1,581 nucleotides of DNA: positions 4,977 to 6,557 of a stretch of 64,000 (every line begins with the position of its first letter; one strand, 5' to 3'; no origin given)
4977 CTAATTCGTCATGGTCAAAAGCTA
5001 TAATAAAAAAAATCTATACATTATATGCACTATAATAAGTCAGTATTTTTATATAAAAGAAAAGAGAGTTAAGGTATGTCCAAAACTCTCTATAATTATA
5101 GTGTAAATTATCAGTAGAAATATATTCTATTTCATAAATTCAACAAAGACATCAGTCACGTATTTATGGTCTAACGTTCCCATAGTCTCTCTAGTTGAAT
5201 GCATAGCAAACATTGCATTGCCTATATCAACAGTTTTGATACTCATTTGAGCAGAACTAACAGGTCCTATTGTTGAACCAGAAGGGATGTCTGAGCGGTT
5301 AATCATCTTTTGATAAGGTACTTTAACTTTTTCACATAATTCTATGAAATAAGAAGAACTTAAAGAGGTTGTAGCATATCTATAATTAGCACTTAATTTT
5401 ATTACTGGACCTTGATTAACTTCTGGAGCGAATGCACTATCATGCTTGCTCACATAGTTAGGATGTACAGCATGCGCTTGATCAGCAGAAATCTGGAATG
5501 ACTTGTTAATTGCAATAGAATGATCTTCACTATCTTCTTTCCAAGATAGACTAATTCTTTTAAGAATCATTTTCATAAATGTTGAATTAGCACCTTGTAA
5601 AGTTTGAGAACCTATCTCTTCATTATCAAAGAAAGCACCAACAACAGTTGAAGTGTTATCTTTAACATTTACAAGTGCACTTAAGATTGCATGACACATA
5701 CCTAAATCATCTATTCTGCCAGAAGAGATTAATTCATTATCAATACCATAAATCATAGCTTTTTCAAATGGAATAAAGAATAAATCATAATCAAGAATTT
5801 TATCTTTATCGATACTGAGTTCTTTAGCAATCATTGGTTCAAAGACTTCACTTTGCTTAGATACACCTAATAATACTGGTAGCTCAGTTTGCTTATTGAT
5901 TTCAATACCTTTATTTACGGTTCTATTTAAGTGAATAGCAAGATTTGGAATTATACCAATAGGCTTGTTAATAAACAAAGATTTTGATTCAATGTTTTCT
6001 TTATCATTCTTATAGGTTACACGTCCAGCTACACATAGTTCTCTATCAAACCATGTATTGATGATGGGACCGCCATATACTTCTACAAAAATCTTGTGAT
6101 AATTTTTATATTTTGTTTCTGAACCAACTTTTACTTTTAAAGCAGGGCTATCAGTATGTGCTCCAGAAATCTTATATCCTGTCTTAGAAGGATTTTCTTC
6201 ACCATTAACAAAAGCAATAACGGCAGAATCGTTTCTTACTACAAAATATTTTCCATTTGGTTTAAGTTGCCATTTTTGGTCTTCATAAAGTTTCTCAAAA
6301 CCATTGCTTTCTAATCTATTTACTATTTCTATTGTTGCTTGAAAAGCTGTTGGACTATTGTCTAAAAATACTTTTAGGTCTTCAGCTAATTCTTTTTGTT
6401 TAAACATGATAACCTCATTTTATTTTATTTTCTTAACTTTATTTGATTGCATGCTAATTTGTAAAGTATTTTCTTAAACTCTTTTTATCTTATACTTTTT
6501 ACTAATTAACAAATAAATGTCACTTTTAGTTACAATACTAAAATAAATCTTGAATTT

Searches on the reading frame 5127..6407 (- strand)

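Call 10: search_protein_families(library=pfam, max_evalue=0.000001, proteins=[window:5127-6407:-])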
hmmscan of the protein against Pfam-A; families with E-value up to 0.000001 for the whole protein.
window:5127-6407:- (426 aa): 1 family
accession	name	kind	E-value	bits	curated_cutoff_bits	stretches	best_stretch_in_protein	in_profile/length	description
PF02127.20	Peptidase_M18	-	1.5e-135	452.8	24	1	14-424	1-431/432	Aminopeptidase I zinc metalloprotease (M18)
